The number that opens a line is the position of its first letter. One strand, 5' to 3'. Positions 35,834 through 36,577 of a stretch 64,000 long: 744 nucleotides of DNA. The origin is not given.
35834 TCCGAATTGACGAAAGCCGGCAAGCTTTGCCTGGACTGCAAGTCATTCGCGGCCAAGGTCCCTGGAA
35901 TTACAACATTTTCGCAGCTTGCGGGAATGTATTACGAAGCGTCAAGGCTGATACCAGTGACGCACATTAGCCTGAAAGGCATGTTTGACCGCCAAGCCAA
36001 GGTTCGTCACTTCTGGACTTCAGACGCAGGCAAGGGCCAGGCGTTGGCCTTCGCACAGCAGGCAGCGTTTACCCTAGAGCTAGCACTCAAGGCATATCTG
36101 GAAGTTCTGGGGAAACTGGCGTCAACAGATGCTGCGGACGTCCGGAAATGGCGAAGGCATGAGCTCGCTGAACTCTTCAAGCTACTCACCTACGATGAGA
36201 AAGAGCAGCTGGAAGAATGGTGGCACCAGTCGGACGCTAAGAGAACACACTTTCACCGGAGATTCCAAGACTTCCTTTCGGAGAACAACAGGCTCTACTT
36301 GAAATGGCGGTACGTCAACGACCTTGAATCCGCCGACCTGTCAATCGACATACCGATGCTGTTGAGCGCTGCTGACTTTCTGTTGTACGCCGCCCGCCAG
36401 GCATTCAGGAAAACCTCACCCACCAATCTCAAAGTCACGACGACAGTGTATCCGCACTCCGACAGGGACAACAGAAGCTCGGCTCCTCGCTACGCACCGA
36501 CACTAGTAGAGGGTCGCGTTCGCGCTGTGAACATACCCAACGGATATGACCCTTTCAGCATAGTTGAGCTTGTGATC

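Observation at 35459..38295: Candidate two-gene defence cassette: HEPN + tandem OB-fold protein with a PD-(D/E)xK-like partner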

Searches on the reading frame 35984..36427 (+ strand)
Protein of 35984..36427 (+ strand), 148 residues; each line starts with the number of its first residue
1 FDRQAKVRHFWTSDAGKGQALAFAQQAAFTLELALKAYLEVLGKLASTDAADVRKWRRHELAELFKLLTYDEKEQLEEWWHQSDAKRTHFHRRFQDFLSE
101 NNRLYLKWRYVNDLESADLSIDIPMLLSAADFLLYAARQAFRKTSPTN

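Call 30: search_protein_families(library=pfam, alignment_id=A3, max_evalue=10)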
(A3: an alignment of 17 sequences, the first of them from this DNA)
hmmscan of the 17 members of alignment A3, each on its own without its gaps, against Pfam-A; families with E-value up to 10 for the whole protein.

A. member 1, seq(148 aa): 2 families
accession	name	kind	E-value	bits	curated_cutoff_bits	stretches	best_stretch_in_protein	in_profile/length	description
PF17909.6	Htr2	-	0.16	12.7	25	1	23-54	4-35/61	Htr2 transmembrane domain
PF20912.2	RPC3_helical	-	0.19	12.6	27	1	59-82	24-47/64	DNA-directed RNA polymerase III subunit RPC3, helical hairpin domain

B. families by the number of members that match (of 17 scanned): 13 families
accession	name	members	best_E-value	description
PF05168.19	HEPN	5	0.0051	HEPN domain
PF25265.1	USP32_N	1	0.0087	USP32 N-terminal domain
PF13079.11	DUF3916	1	0.04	Protein of unknown function (DUF3916)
PF09057.15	Smac_DIABLO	1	0.076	Second Mitochondria-derived Activator of Caspases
PF20281.3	CTD5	1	0.081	C-terminal domain 5 of the ABC-three component (ABC-3C) systems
PF05942.16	PaREP1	1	0.084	Archaeal PaREP1/PaREP8 family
PF20667.3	Sec10_N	1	0.092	Exocyst complex component Sec10, N-terminal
PF13099.11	DUF3944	1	0.1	Domain of unknown function (DUF3944)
PF17909.6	Htr2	1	0.16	Htr2 transmembrane domain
PF00604.22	Flu_PB2_5th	1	0.17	Influenza RNA polymerase PB2 CAP binding domain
PF20912.2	RPC3_helical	1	0.19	DNA-directed RNA polymerase III subunit RPC3, helical hairpin domain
PF06884.16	DUF1264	1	0.21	Protein of unknown function (DUF1264)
PF03765.21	CRAL_TRIO_N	1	0.4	CRAL/TRIO, N-terminal domain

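Call 31: search_solved_structures(query=A3, max_evalue=10, show_alignments=5)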
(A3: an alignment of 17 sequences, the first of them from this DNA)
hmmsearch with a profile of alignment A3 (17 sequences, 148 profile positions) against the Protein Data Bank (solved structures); distinct sequences matched with E-value up to 10: 9.
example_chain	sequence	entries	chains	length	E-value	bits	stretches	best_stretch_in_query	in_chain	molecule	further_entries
6tkv_B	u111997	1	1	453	0.21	14.5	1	69-140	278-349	Alpha-(1,6)-fucosyltransferase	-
6dkm_B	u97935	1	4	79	0.42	13.6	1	89-143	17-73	DHD131_B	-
5ef9_A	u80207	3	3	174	0.72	12.8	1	95-135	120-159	Polymerase basic protein 2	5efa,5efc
5lj5_O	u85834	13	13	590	4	10.4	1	51-116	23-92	Pre-mRNA-splicing factor CEF1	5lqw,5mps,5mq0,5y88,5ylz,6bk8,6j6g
5lj3_O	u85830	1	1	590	4.1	10.4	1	51-116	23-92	CEF1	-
6exn_O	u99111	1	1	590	4.2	10.3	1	51-116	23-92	Pre-mRNA-splicing factor CEF1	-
7b9v_O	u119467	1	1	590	4.2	10.3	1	51-116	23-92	Y55_G0042700.mRNA.1.CDS.1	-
5wsg_c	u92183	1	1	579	5.1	10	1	51-116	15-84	Pre-mRNA-splicing factor CEF1,Pre-mRNA-splicing factor CEF1,Cef1,Pre-mRNA-splicing factor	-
5gm6_c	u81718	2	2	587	5.8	9.9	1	51-116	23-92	Pre-mRNA-splicing factor CEF1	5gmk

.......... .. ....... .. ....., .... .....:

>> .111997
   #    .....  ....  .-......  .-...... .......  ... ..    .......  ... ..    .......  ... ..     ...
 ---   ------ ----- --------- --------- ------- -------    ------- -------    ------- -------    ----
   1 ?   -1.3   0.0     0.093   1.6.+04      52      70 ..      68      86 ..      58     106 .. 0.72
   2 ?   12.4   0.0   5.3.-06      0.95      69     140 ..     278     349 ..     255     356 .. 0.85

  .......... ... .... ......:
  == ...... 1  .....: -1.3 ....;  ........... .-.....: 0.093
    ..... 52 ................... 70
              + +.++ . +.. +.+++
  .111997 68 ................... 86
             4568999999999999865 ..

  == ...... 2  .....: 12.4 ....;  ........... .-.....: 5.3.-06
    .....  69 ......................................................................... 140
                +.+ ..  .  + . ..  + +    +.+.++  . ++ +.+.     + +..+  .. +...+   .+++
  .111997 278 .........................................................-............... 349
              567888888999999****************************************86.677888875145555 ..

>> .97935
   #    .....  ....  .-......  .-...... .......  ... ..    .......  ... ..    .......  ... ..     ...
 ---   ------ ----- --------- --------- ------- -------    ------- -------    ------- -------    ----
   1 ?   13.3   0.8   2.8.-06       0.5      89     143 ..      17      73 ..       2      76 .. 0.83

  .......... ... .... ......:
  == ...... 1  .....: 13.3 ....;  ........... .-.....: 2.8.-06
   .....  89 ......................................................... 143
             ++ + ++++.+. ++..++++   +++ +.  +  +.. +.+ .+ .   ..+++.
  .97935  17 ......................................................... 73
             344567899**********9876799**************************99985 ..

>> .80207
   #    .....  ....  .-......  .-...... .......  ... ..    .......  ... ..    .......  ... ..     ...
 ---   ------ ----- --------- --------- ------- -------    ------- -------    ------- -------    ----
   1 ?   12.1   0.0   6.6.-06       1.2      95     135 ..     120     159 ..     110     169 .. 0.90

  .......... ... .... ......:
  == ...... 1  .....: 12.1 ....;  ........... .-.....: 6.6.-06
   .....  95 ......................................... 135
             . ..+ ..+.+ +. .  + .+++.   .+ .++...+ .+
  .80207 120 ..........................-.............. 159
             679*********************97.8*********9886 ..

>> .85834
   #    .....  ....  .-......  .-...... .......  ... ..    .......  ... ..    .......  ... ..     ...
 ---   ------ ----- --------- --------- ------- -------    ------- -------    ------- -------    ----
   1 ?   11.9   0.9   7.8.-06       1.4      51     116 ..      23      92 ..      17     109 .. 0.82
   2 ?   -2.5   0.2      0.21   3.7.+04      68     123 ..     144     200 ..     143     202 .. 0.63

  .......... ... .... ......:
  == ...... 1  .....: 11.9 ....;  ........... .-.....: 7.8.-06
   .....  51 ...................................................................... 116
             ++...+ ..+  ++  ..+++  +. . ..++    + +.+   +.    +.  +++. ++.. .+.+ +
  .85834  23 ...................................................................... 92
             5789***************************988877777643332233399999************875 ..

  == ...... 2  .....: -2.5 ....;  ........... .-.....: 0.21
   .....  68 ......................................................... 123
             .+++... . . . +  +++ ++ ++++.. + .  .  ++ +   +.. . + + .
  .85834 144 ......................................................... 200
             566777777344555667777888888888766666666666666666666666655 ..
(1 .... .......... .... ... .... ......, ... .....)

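Call 42: search_protein_representatives(alignment_id=A3)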
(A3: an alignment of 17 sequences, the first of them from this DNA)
Query: 17 sequences, 148 profile positions. Proteins with E-value up to 0.001 (for the whole library): 44; up to 1e-10: 20; up to 1e-30: 16. The best 44 are listed.
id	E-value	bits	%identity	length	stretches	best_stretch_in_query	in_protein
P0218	2.1e-72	257.9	-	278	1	1-148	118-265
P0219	5.2e-70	250.2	-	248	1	1-148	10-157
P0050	1.2e-67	242.5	-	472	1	1-148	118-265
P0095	3.5e-65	234.5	-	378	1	1-148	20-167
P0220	9.2e-46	171.5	-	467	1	1-147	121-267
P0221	1.6e-45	170.7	-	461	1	1-147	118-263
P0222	1.7e-44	167.4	-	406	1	2-147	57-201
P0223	4.4e-43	162.8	-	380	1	1-148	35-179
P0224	2.2e-41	157.3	-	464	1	1-148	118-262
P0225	3.5e-41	156.6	-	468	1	1-148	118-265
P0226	1.2e-40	154.9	-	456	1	1-148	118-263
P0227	2.1e-40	154.1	-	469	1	1-148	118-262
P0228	2.9e-40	153.7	-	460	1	1-147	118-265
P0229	6.2e-38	146.1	-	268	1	1-116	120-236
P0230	1.2e-35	138.7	-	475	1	1-147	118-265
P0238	5.6e-06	42.4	-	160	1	27-118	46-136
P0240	1.0e-05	41.5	-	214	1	23-143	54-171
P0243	2.6e-05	40.3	-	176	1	17-121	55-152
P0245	3.4e-05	39.9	-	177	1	14-111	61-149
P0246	3.7e-05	39.8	-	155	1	56-144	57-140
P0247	9.2e-05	38.5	-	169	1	11-124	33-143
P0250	2.2e-04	37.3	-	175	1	40-130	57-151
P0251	2.5e-04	37.1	-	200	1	26-145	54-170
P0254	4.6e-04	36.2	-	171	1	29-129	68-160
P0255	4.9e-04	36.1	-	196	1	7-128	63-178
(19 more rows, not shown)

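Call 43: search_protein_families(library=pfam, proteins=[P0238, P0240, P0243, P0245, P0246, P0247, P0250, P0251, P0254, P0255], max_evalue=0.01)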
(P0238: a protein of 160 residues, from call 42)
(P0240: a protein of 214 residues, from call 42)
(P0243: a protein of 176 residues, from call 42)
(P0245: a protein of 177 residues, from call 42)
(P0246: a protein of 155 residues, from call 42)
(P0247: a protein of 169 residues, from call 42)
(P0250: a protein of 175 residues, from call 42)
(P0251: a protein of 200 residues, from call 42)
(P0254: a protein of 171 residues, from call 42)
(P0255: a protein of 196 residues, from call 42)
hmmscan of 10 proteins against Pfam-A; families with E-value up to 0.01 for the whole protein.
P0238 (160 aa): 0 families

P0240 (214 aa): 2 families
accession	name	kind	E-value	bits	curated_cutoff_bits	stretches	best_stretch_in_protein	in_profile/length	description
PF06478.18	CoV_RPol_N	-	0.0033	17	25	1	24-114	180-269/350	Coronavirus RNA-dependent RNA polymerase, N-terminal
PF01564.23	Spermine_synth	-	0.0034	17.4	22.9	1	48-134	79-159/186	Spermine/spermidine synthase domain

P0243 (176 aa): 0 families

P0245 (177 aa): 1 family
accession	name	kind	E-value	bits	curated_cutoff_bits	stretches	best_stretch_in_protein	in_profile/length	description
PF05168.19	HEPN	-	0.0005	20.6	22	1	77-114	34-70/117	HEPN domain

P0246 (155 aa): 0 families

P0247 (169 aa): 1 family
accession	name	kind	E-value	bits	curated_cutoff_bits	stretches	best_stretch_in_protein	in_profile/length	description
PF05168.19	HEPN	-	0.0061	17.2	22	0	50-155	32-113/117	HEPN domain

P0250 (175 aa): 2 families
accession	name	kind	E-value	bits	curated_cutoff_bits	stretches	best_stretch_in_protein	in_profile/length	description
PF05168.19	HEPN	-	0.00035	21.1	22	1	43-103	22-83/117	HEPN domain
PF20512.3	PMI_typeI_hel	-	0.0027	18.6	23.4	1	71-112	19-59/88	Phosphomannose isomerase type I, helical insertion domain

P0251 (200 aa): 0 families

P0254 (171 aa): 0 families

P0255 (196 aa): 1 family
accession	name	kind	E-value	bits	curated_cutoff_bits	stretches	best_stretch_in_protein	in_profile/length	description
PF05168.19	HEPN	-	1.8e-08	35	22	1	91-162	34-90/117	HEPN domain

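Call 57: search_solved_structures(query=A5, max_evalue=10, show_alignments=4)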
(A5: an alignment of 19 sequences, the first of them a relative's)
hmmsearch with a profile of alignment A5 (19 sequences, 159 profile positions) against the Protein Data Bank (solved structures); distinct sequences matched with E-value up to 10: 4.
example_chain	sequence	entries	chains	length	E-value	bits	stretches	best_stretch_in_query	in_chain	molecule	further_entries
6m3d_C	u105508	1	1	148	0.16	14.8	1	86-133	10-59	Segmentation polarity homeobox protein engrailed,Segmentation polarity homeobox protein en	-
6mr4_A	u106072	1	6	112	0.19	14.6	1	66-141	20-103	Nuclear protein STH1/NPS1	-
6kmb_A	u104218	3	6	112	0.19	14.6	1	66-141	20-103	Nuclear protein STH1/NPS1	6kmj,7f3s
6uy1_A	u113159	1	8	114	0.2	14.5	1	66-141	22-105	Nuclear protein STH1/NPS1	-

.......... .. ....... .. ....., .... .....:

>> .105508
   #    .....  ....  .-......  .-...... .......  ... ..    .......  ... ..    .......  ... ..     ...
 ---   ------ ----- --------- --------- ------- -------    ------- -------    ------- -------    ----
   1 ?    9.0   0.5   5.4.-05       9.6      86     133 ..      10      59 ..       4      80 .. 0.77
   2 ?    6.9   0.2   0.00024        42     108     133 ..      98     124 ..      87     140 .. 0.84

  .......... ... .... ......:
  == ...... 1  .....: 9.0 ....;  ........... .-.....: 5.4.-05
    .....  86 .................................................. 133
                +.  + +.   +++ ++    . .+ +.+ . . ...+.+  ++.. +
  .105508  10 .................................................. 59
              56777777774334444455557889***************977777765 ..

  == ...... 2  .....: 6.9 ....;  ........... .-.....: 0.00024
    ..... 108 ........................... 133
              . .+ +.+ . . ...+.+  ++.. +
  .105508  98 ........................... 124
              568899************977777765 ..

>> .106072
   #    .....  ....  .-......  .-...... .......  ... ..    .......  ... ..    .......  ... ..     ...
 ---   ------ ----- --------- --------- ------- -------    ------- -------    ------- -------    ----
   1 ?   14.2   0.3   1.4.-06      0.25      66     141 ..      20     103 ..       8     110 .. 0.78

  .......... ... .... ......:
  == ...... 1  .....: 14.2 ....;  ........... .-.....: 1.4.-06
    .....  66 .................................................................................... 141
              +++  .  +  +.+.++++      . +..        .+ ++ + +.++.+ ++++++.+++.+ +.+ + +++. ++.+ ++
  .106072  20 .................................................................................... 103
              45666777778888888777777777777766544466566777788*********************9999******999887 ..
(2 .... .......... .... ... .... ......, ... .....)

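Call 72: find_encoding_contigs(protein=P0255, flank=4000, max_places=3)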
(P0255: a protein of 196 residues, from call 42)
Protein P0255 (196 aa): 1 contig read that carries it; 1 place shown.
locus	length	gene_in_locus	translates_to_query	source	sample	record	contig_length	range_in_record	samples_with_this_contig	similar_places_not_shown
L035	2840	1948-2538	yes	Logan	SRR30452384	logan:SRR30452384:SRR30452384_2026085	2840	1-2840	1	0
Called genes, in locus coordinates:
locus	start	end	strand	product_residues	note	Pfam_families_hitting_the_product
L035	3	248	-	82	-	?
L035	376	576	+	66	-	-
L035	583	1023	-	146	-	-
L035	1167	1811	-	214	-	-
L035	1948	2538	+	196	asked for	PF05168:HEPN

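Call 80: search_protein_families(library=ncbifam, proteins=[P0255], max_evalue=0.01)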
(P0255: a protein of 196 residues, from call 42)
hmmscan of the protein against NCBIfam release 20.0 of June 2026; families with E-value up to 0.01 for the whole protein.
P0255 (196 aa): 1 family
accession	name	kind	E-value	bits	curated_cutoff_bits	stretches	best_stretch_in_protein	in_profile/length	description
NF009762.0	PRK13263.1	equivalog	0.003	17.1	221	1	105-169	83-144/206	urease accessory protein UreE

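Call 87: find_homologous_proteins(query=P0255, max_evalue=0.001)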
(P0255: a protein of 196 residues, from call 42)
Query P0255 (196 aa): 1 proteins with E <= 0.001 among 363 candidates.
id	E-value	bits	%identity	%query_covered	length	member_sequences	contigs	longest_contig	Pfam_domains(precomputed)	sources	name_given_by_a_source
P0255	6.3e-126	435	100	100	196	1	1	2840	PF05168.20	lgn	-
